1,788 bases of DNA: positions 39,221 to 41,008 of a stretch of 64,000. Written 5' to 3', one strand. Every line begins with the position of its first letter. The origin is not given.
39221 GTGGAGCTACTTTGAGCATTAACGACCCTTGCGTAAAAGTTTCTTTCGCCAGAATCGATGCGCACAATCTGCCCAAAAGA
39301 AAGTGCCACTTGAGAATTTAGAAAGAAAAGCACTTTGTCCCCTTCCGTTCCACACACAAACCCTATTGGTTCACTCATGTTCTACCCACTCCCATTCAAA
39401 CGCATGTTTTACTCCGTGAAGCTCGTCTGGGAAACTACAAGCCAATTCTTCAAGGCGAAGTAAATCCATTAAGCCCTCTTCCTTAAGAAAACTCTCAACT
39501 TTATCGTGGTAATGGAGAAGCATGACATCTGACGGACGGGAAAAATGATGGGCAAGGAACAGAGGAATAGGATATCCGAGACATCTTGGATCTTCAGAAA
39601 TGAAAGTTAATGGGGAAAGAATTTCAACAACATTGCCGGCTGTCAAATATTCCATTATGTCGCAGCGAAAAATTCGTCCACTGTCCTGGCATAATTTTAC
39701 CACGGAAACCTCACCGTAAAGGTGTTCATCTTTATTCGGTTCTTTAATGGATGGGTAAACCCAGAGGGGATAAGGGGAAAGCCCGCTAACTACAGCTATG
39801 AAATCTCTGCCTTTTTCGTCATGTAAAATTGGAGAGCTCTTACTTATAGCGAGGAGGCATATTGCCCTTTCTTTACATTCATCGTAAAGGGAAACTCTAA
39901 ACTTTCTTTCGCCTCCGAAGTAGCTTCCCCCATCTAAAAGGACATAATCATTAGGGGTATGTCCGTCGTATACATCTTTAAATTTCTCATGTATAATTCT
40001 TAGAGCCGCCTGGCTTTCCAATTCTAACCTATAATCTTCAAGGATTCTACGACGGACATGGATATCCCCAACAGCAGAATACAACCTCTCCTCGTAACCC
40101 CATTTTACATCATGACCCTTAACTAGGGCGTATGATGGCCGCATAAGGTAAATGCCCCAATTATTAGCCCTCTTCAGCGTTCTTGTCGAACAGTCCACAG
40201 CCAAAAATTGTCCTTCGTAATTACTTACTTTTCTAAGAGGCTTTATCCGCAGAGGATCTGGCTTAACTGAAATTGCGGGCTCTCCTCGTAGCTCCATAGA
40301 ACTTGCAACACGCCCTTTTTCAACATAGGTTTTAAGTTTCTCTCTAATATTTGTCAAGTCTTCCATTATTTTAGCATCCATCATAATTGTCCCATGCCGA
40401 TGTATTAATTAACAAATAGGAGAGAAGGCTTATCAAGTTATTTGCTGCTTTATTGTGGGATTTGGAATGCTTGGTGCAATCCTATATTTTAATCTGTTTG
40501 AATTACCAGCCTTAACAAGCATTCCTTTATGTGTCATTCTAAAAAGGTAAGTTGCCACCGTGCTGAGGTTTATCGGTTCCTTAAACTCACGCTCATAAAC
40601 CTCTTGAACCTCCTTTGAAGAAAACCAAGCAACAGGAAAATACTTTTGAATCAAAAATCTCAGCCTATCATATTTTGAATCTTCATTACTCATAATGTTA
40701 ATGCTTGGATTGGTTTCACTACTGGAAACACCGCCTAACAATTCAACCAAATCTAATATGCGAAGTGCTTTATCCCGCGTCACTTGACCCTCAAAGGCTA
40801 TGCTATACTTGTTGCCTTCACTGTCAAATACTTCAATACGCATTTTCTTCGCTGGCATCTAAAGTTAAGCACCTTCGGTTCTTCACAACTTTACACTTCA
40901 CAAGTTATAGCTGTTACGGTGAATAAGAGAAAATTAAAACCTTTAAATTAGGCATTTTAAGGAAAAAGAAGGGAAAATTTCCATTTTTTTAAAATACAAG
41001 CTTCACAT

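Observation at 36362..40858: Origin-adjacent five-gene island: a wHTH, NurA-like nuclease and HerA-like ATPase operon facing two orphan DNA-binding genes, with no Mre11/Rad50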

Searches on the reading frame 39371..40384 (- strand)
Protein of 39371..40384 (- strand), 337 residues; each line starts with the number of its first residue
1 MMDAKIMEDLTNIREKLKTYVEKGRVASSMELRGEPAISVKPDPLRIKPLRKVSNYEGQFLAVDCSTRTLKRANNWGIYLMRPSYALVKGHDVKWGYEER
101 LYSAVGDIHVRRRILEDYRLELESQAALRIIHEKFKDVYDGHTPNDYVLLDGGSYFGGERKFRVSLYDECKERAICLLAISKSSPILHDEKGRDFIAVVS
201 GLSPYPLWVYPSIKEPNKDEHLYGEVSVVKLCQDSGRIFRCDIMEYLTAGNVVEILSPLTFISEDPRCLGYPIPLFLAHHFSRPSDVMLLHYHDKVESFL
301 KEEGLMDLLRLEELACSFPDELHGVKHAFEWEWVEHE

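Call 3: search_protein_families(library=pfam, proteins=[window:39371-40384:-], max_evalue=0.1)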
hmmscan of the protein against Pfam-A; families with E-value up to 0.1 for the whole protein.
window:39371-40384:- (337 aa): 2 families
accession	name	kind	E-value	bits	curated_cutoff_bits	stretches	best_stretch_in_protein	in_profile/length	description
PF09376.16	NurA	-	5.6e-05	23.2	21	1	202-281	185-251/254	NurA domain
PF23264.1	DUF7073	-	0.06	14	27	0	6-33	60-87/95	Domain of unknown function (DUF7073)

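Call 4: search_protein_families(library=ncbifam, proteins=[window:39371-40384:-], max_evalue=0.1)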
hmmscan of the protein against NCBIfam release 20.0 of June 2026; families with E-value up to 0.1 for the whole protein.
window:39371-40384:- (337 aa): 2 families
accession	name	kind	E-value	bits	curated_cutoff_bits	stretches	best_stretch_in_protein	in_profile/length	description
NF008474.0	PRK11371.1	equivalog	0.011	15.8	217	1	233-289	77-130/138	hypothetical protein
NF041033.1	NurA_Sulf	equivalog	0.078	12.2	400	0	229-280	253-299/331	DNA double-strand break repair nuclease NurA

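Call 5: search_protein_families(library=padloc, proteins=[window:39371-40384:-], max_evalue=0.1)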
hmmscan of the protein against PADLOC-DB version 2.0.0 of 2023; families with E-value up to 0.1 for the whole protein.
window:39371-40384:- (337 aa): 0 families

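Call 11: search_solved_structures(query=window:39371-40384:-, max_evalue=10)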
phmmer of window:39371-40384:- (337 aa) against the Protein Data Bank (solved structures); distinct sequences matched with E-value up to 10: 1.
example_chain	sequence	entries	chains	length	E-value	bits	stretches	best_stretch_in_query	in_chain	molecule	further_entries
8glv_D9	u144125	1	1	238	1.4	11.1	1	195-260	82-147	Inner-arm dynein f/I1 light chain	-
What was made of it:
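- Tried and rejected: Nothing relevant (call 11).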

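Call 16: find_homologous_proteins(query=window:39371-40384:-, max_evalue=0.001)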
Query window:39371-40384:- (337 aa): 1102 proteins with E <= 0.001 among 2377 candidates; the best 120 are listed.
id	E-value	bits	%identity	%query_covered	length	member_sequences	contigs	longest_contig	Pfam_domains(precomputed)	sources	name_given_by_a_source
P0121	5.0e-215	731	93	100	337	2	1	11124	-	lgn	-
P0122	5.9e-209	711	90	100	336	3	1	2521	-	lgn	-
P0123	3.1e-208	709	89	100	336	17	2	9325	-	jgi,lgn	-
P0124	2.8e-195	666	83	99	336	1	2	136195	-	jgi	jgi:hypothetical protein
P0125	5.4e-195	665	82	99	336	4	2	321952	-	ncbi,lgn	ncbi:MAG: DNA double-strand break repair nuclease NurA [Candidatus Bathyarchaeia archaeon]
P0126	6.0e-174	596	75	99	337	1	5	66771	-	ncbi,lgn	ncbi:MAG: hypothetical protein QXJ94_03090 [Candidatus Bathyarchaeia archaeon]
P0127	5.2e-167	573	73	98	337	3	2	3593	-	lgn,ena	-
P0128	2.1e-160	551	71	99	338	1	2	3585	-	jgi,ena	-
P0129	4.0e-155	534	68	99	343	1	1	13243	-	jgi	-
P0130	3.9e-154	531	67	99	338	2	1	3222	-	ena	-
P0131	8.4e-151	520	68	98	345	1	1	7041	-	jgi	-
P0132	4.1e-150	518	68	98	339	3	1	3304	-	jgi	-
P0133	4.6e-150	518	66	99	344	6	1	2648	-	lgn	-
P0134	2.5e-149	515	66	99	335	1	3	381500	-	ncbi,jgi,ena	-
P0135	6.4e-149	514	66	99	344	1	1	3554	-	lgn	-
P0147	4.7e-143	494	64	99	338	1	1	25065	PF09376.17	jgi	jgi:hypothetical protein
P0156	2.9e-141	489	64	99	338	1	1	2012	PF09376.17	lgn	-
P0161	1.8e-140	486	63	99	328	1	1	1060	PF09376.17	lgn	-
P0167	1.8e-139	483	63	99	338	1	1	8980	PF09376.17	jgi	-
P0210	2.6e-136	472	62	99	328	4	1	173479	PF09376.17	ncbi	-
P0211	2.9e-136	472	63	99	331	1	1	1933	PF09376.17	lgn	-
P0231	2.0e-135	469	61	99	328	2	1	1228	PF09376.17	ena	-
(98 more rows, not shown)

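Call 20: search_solved_structures(query=A1, max_evalue=10, show_alignments=3)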
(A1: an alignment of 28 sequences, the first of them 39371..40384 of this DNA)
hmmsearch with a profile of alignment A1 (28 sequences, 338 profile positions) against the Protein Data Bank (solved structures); distinct sequences matched with E-value up to 10: 1.
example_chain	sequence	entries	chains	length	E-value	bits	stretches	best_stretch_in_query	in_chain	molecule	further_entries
2ygk_A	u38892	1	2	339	0.17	14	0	235-284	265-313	NURA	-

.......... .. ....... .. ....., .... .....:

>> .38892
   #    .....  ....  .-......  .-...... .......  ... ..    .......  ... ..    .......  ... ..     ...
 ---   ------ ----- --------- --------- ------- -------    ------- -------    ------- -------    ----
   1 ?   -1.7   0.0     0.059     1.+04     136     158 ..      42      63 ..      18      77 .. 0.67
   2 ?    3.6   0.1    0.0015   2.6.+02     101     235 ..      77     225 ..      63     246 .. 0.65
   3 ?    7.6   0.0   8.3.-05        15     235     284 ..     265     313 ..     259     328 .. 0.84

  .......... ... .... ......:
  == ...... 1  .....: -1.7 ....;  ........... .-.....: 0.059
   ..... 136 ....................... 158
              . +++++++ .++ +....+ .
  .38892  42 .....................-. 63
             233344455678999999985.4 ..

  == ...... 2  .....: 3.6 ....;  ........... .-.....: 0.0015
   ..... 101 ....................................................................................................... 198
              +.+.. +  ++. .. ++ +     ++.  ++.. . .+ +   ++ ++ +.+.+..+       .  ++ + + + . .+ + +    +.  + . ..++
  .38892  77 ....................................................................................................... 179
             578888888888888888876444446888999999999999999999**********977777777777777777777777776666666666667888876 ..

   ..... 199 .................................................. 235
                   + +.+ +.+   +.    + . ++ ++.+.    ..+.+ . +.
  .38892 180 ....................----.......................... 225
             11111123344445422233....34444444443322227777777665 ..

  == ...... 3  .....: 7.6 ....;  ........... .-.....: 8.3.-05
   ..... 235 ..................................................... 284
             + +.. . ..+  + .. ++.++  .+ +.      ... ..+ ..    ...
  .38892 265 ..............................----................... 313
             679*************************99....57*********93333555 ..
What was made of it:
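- Tried and rejected: The profile search gave only a weak NurA hit, E 0.17 (call 20).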

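Call 30: predict_structure(alignment_id=A1)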
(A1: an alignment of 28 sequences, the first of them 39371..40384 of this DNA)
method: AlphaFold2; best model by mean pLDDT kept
length: 337 residues; sequences in the alignment: 28
mean_pLDDT: 53.1   pTM: 0.45
mean pLDDT of the five models: 53.1, 51.8, 46.9, 46.8, 38.4
residues with pLDDT >= 90: 0; 70-90: 87; 50-70: 90; < 50: 160
segments of 3 or more residues with pLDDT < 50: 25-55, 139-143, 152-160, 180-249, 264-271, 275-285, 315-337
pLDDT, mean of each block of 10 residues (from residue 1): 66 77 48 33 36 53 69 69 70 67 75 73 82 71 61 43 63 65 34 27 29 28 29 39 46 57 46 47 48 73 74 42 28 30
secondary structure, 60 per line:
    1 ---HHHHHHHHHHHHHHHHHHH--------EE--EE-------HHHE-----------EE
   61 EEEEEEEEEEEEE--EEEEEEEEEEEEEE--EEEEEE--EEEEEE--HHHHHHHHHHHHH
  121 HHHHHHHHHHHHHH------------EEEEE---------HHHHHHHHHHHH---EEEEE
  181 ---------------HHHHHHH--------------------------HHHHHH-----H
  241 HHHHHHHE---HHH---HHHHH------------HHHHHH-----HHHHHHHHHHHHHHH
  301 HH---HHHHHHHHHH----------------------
elements in order: H4-22 E59-73 E76-89 E92-97 E100-105 H108-134 E147-151 H161-172 E176-180 H196-202 H229-234 H240-247 H258-262 H275-280 H286-302 H306-315

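Call 35: fold_search(model_id=the predicted structure, library=pdb)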
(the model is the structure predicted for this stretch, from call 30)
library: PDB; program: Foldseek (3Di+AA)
matches with E <= 10: 1173; with E <= 0.001: 7
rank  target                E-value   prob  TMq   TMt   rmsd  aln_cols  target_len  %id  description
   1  9x1l_G                6.7e-05  1.00  0.22  0.19  15.0       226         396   16  The cryo-EM structure of HerA-NurA complex with AMPPNP from Thermococcus kodakarensis (released 2026-02-04)
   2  3tal_B                7.1e-05  0.98  0.24  0.20  22.7       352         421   14  Crystal structure of NurA with manganese (released 2011-11-23)
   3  3taz_B                8.5e-05  1.00  0.25  0.20  21.9       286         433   14  Crystal structure of NurA bound to dAMP and manganese (released 2011-11-23)
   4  2ygk_A                1.0e-04  0.99  0.28  0.29  19.4       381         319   16  Crystal structure of the NurA nuclease from Sulfolobus solfataricus (released 2011-12-14)
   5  3tai_A                2.9e-04  1.00  0.24  0.19  10.9       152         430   16  Crystal structure of NurA (released 2011-11-23)
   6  3tal_A                3.0e-04  0.94  0.24  0.19  24.9       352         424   16  Crystal structure of NurA with manganese (released 2011-11-23)
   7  3taz_A                5.0e-04  1.00  0.24  0.19  11.9       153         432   17  Crystal structure of NurA bound to dAMP and manganese (released 2011-11-23)
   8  6ozh_C                1.4e-03  0.99  0.23  0.30  19.2       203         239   14  Crystal structure of Ciona intestinalis (Ci) Endonuclease V in complex with a 24mer DNA containing an inosine followed (released 2019-09-04)
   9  2zqb_D                1.4e-03  0.98  0.19  0.34   7.4       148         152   12  Crystal structure of a psychrotrophic RNaseHI variant with sextuple thermostabilizing mutations (released 2009-06-23)
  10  7ksf                  1.6e-03  0.90  0.20  0.11  18.1       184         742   12  Crystal structure of Prototype Foamy Virus Protease-Reverse Transcriptase (native) (released 2021-08-11)
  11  6ozh_D                2.1e-03  0.98  0.24  0.31  19.1       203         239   12  Crystal structure of Ciona intestinalis (Ci) Endonuclease V in complex with a 24mer DNA containing an inosine followed (released 2019-09-04)
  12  5ixm_B                4.2e-03  0.98  0.19  0.40  14.4       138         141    9  The LPS Transporter LptDE from Yersinia pestis, core complex (released 2016-05-18)
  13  1fx3_C                4.2e-03  0.97  0.20  0.40  12.0       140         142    8  CRYSTAL STRUCTURE OF H. INFLUENZAE SECB (released 2000-12-06)
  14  3h08_A                5.0e-03  0.89  0.18  0.35  11.2       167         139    9  Crystal structure of the Ribonuclease H1 from Chlorobium tepidum (released 2009-05-12)
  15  3h08_B                5.6e-03  0.97  0.20  0.41   7.5       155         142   10  Crystal structure of the Ribonuclease H1 from Chlorobium tepidum (released 2009-05-12)
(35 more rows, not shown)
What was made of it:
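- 39371..40384 (-): NurA-type RNase H-fold nuclease gene, overlapping herA by 8 nt. Foldseek top seven hits are all NurA (call 35).
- Checked: The top seven Foldseek hits are all NurA structures, although the model is poor at pLDDT 53 (calls 30, 35).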

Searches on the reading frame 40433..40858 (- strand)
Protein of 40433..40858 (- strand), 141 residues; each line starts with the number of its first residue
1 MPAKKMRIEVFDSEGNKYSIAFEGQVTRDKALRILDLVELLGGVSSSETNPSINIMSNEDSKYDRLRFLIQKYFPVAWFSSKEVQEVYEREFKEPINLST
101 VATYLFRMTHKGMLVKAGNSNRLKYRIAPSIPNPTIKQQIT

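Call 3: search_protein_families(library=pfam, proteins=[window:40433-40858:-], max_evalue=0.1)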
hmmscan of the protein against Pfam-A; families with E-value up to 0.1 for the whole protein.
window:40433-40858:- (141 aa): 2 families
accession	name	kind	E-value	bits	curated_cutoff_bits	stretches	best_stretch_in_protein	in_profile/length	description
PF03965.22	Penicillinase_R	-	0.003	18.3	22.6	1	81-126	20-63/115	Penicillinase repressor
PF07848.18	PaaX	-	0.073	13.8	24.8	0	97-127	36-66/70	PaaX-like protein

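Call 4: search_protein_families(library=ncbifam, proteins=[window:40433-40858:-], max_evalue=0.1)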
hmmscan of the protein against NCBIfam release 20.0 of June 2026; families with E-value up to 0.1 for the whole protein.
window:40433-40858:- (141 aa): 1 family
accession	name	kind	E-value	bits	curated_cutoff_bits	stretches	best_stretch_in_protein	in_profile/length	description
NF038232.1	STM3845_fam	equivalog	0.0036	17.1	100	0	7-71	161-225/277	retron St85 family effector protein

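Call 5: search_protein_families(library=padloc, proteins=[window:40433-40858:-], max_evalue=0.1)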
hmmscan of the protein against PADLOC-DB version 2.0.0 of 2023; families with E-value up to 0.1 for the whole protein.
window:40433-40858:- (141 aa): 0 families

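Call 53: search_solved_structures(query=A4, max_evalue=10, show_alignments=2)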
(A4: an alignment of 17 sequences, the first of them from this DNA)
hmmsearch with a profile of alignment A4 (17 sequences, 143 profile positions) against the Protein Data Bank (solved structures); distinct sequences matched with E-value up to 10: 3.
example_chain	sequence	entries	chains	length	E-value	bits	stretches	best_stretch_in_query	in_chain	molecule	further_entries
5b86_A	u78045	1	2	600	0.46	13.5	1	85-125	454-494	Tumor necrosis factor alpha-induced protein 2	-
2k4b_A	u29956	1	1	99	0.65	13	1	79-128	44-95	Transcriptional regulator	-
4n40_A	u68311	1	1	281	1.2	12.2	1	20-79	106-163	Protein ECT2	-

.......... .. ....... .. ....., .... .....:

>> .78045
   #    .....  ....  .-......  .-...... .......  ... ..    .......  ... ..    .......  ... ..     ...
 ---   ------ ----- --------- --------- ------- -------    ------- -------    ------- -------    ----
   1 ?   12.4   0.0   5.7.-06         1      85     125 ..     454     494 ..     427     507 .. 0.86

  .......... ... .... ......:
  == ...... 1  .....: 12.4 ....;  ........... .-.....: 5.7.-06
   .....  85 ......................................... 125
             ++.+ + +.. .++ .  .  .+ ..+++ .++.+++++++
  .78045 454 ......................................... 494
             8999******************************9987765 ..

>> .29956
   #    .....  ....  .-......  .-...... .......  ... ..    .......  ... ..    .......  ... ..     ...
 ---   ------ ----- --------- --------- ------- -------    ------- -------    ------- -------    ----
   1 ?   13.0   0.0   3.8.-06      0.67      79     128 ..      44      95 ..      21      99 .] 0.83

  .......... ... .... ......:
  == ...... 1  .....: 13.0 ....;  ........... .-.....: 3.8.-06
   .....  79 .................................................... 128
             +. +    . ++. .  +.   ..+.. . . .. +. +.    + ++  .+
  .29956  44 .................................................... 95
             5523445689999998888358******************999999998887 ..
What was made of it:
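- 40433..40858 (-): p141: first gene of the operon, with a short N-terminal domain and a C-terminal BlaI/MecI-like wHTH. PDB profile hit 2k4b, E 0.65 (call 53).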

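Call 55: search_protein_families(library=pfam, alignment_id=A4, max_evalue=1)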
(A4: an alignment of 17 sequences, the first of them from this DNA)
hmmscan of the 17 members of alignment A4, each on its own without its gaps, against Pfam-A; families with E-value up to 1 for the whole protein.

A. member 1, seq(141 aa): 2 families
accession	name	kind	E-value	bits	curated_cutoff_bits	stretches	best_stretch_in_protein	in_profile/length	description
PF03965.22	Penicillinase_R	-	0.003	18.3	22.6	1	81-126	20-63/115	Penicillinase repressor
PF07848.18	PaaX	-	0.073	13.8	24.8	1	97-127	36-66/70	PaaX-like protein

B. families by the number of members that match (of 17 scanned): 17 families
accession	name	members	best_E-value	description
PF03965.22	Penicillinase_R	17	0.00012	Penicillinase repressor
PF01475.25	FUR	6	0.0017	Ferric uptake regulator family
PF07848.18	PaaX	5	0.036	PaaX-like protein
PF09079.17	Cdc6_C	4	0.0087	CDC6, C terminal winged helix domain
PF13412.12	HTH_24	3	0.099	Winged helix-turn-helix DNA-binding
PF18107.7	HTH_ABP1_N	2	0.018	Fission yeast centromere protein N-terminal domain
PF22168.2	DIP2311-like_C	2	0.046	Transcriptional regulator DIP2311-like, C-terminal domain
PF14947.12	HTH_45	2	0.13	Winged helix-turn-helix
PF01047.28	MarR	1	0.073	MarR family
PF13338.12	AbiEi_4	1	0.099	Transcriptional regulator, AbiEi antitoxin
PF12802.13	MarR_2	1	0.1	MarR family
PF08844.15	DUF1815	1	0.11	Domain of unknown function (DUF1815)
PF01686.22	Adeno_Penton_B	1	0.13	Adenovirus penton base protein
PF13592.12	HTH_33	1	0.16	Winged helix-turn helix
PF07278.17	DUF1441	1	0.16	Protein of unknown function (DUF1441)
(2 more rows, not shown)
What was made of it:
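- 40433..40858 (-): 17 of 17 orthologues hit Penicillinase_R below threshold (call 55).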
